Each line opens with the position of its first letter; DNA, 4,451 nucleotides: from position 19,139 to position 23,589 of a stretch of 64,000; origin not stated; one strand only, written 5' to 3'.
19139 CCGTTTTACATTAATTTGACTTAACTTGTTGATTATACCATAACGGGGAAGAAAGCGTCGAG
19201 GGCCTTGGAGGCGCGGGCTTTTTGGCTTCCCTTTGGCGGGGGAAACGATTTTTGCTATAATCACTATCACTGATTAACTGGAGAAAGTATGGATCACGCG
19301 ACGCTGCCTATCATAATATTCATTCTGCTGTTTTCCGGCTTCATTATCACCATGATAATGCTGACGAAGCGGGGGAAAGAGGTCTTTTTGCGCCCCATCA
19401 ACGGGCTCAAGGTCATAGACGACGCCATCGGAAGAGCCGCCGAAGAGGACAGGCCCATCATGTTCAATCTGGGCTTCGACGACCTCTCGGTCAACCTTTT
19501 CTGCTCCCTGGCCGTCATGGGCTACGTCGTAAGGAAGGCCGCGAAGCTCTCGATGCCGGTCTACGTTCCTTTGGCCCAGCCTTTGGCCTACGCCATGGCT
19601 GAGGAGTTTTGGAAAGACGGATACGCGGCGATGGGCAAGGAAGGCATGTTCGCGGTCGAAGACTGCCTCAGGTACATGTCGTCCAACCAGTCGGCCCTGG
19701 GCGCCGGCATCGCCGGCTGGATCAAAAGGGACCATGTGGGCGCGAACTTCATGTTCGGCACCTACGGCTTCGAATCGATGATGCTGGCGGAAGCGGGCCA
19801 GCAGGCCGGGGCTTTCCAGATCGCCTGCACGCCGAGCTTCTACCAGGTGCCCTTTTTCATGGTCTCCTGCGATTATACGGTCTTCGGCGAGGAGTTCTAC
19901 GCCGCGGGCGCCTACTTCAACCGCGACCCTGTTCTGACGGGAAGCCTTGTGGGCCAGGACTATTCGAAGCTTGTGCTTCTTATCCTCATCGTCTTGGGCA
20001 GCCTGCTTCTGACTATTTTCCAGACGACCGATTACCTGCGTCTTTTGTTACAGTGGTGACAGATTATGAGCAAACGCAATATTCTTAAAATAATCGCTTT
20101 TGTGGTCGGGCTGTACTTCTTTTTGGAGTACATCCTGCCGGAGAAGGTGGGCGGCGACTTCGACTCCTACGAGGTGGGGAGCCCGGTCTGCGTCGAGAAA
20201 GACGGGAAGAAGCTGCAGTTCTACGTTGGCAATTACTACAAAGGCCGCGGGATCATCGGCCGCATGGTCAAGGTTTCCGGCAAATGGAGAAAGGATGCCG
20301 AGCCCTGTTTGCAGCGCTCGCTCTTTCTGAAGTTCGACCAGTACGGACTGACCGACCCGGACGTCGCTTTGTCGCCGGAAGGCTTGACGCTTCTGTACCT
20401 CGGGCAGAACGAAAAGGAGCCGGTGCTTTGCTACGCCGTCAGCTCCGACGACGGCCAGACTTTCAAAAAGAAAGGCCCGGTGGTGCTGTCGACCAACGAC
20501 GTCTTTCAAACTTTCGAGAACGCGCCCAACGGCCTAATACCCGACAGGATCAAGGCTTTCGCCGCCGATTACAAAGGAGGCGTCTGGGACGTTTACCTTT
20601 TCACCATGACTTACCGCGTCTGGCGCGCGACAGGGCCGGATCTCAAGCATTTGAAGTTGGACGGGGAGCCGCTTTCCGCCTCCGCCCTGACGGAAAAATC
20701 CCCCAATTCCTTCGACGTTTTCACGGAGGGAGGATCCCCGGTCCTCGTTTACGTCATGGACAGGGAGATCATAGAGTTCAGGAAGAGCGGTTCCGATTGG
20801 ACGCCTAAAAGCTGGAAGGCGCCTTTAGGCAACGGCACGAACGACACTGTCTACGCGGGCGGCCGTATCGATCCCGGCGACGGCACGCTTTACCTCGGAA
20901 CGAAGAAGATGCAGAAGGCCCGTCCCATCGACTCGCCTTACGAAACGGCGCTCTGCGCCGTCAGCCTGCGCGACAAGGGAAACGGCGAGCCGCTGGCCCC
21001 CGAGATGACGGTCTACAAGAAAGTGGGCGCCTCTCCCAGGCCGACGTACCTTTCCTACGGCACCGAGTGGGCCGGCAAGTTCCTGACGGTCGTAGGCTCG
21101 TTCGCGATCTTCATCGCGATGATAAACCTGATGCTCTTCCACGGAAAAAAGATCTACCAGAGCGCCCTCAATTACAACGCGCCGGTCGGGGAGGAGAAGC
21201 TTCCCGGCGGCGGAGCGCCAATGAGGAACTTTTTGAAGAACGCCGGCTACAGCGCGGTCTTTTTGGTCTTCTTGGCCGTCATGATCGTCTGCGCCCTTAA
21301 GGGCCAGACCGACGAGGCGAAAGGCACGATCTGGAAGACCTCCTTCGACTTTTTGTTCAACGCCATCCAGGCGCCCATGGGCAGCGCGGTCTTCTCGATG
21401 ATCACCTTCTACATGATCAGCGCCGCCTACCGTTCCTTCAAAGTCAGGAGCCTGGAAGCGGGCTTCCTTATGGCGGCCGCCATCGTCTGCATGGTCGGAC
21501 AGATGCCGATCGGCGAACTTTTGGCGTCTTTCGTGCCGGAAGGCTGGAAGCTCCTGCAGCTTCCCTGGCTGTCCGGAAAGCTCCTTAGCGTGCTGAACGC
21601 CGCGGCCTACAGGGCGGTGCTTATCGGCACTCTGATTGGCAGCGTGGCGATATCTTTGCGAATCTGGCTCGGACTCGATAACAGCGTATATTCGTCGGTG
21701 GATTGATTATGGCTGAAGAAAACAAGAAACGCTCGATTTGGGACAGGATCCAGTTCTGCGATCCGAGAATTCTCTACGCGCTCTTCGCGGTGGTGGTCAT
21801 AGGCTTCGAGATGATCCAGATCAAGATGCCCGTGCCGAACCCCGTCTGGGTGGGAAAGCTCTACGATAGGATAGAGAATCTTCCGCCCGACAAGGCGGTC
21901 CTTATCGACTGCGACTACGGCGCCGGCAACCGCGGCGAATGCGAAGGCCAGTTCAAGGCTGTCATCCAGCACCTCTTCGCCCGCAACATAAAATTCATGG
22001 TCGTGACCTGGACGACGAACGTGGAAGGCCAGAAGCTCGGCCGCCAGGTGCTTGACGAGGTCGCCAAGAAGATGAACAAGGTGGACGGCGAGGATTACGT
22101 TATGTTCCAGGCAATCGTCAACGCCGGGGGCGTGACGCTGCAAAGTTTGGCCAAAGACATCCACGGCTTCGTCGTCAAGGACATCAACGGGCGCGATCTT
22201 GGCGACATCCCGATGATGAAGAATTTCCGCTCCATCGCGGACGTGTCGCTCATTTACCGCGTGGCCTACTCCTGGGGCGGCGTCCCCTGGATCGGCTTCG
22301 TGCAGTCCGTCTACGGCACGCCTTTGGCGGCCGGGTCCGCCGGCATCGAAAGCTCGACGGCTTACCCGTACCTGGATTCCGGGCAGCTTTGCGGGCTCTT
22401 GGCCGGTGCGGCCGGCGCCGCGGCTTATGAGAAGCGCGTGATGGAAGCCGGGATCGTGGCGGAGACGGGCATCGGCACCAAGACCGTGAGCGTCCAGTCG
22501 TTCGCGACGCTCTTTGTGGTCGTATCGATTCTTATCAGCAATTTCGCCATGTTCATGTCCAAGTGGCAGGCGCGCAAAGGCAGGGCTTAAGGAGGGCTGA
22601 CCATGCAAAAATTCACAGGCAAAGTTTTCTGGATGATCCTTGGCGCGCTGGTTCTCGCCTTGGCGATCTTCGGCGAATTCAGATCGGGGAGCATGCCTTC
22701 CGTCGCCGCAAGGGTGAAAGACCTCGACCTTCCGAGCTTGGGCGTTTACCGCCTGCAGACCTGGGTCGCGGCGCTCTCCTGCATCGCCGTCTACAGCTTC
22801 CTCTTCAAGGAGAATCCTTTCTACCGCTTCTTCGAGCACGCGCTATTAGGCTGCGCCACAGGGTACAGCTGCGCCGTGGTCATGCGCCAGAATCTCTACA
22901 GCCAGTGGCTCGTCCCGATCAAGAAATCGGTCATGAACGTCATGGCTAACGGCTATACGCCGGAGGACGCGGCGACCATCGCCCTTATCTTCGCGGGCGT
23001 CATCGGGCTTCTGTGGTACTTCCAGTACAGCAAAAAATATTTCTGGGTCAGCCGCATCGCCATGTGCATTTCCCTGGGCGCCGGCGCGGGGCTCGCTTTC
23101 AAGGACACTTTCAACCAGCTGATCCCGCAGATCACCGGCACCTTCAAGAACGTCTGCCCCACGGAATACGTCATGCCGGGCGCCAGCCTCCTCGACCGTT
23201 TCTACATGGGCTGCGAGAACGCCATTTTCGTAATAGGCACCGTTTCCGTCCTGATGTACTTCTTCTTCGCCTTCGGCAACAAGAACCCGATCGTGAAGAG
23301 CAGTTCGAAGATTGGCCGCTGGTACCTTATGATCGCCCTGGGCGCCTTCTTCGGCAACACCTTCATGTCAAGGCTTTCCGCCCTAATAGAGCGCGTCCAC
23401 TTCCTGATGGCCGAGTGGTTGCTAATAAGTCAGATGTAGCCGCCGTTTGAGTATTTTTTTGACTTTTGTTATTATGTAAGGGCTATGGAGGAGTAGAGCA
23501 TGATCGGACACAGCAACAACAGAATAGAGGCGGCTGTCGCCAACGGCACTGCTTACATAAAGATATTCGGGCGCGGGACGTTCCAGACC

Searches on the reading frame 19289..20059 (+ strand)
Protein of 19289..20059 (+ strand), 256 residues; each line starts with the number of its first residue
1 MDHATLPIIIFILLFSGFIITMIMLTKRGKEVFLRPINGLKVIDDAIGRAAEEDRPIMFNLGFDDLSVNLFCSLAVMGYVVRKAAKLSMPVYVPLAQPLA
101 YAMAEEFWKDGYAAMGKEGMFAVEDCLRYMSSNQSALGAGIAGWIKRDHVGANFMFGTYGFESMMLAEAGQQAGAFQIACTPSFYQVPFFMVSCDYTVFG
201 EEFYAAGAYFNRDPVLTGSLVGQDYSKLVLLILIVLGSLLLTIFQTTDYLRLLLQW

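Call 76: search_protein_families(library=pfam, proteins=[window:19289-20059:+], max_evalue=0.1)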
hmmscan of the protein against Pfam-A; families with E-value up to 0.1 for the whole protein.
window:19289-20059:+ (256 aa): 2 families
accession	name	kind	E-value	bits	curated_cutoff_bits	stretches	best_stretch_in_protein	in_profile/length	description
PF20539.3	DUF6754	-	4.1e-72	242.9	27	1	5-245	10-250/257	Domain of unknown function (DUF6754)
PF06305.16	LapA_dom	-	0.098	13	28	0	4-26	17-39/64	Lipopolysaccharide assembly protein A domain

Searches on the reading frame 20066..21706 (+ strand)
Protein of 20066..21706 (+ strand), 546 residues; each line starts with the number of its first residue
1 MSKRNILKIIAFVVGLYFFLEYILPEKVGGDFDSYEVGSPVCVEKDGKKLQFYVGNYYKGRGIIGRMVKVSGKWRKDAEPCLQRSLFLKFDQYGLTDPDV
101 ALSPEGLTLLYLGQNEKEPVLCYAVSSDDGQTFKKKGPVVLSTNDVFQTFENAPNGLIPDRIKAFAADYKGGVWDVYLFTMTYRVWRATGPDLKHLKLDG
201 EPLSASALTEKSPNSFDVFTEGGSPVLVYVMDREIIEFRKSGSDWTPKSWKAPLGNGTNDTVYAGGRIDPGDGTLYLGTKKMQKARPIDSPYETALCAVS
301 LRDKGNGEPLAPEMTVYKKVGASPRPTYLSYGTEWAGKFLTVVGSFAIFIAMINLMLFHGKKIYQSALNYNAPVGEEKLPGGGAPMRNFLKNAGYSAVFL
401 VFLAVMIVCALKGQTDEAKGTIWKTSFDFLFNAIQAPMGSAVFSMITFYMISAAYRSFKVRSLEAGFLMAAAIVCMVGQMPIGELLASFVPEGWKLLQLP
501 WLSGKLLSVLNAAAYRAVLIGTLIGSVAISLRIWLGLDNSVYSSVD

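Call 76: search_protein_families(library=pfam, proteins=[window:20066-21706:+], max_evalue=0.1)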
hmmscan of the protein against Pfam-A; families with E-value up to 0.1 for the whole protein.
window:20066-21706:+ (546 aa): 1 family
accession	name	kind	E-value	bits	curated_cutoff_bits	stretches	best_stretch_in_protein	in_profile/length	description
PF23896.1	DUF7244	-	0.012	16.1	27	1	41-72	5-36/57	Domain of unknown function (DUF7244)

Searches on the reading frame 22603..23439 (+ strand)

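Call 76: search_protein_families(library=pfam, proteins=[window:22603-23439:+], max_evalue=0.1)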
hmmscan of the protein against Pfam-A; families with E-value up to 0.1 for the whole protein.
window:22603-23439:+ (278 aa): 1 family
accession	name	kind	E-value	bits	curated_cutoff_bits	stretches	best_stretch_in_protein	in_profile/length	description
PF02535.28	Zip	-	0.00011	22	35.1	1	124-192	7-77/323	ZIP Zinc transporter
